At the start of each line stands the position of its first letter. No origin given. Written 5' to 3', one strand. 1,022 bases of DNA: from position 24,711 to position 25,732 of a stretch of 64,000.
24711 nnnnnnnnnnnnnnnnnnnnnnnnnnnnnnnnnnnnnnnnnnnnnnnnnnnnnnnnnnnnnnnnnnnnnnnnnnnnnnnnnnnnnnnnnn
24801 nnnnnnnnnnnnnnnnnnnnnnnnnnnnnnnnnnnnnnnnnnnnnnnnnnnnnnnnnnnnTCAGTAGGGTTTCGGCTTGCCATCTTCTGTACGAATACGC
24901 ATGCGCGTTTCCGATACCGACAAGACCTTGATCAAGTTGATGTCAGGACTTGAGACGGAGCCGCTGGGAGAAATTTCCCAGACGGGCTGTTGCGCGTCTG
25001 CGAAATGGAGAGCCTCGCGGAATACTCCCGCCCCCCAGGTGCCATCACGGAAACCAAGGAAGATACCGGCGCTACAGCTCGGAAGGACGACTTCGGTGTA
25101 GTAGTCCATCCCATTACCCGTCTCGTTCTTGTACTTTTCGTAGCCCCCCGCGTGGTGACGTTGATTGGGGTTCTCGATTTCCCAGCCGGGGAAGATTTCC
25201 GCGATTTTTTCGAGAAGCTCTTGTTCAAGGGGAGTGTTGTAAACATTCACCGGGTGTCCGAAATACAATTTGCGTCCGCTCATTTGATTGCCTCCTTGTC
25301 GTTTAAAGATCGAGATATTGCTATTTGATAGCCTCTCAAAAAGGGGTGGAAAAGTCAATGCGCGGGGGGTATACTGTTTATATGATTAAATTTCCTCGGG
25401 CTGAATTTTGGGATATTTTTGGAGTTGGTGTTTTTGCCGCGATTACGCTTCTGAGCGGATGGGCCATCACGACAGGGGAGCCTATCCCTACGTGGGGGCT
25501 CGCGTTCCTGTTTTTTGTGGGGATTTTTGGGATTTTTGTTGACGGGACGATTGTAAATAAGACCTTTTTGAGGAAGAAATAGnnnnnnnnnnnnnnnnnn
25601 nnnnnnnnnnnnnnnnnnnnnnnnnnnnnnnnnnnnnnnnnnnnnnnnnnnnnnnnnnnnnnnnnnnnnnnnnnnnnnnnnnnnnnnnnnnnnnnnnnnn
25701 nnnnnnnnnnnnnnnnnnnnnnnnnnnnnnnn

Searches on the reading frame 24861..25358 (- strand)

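Call 4: search_protein_families(library=pfam, proteins=[window:24861-25358:-], max_evalue=0.1)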
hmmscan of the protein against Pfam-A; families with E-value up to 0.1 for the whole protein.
window:24861-25358:- (165 aa): 1 family
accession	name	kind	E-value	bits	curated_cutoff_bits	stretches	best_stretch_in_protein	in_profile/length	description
PF09075.15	STb_secrete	-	0.031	14.8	25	1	87-110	13-35/48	Heat-stable enterotoxin B, secretory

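Call 5: search_protein_families(library=padloc, proteins=[window:24861-25358:-], max_evalue=0.1)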
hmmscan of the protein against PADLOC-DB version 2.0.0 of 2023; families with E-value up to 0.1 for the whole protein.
window:24861-25358:- (165 aa): 0 families

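Call 6: search_protein_families(library=ncbifam, proteins=[window:24861-25358:-], max_evalue=0.1)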
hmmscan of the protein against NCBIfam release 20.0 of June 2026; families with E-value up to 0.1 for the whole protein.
window:24861-25358:- (165 aa): 0 families

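Call 7: search_protein_families(library=phrogs, proteins=[window:24861-25358:-], max_evalue=0.1)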
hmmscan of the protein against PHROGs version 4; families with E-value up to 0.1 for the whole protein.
window:24861-25358:- (165 aa): 0 families

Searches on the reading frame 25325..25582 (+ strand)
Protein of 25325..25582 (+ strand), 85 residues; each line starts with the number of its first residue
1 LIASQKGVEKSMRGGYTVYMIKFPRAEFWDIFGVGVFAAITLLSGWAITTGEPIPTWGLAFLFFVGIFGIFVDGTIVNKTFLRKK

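Call 81: search_protein_families(library=pfam, proteins=[window:25325-25582:+], max_evalue=1)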
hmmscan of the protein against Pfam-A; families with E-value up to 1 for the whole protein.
window:25325-25582:+ (85 aa): 2 families
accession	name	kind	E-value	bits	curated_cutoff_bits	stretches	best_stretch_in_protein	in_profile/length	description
PF01040.23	UbiA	-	0.00032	20.5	34.2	1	16-72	102-159/250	UbiA prenyltransferase family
PF07664.17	FeoB_C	-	0.4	10.9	26.6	1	60-84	2-27/54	Ferrous iron transport protein B C terminus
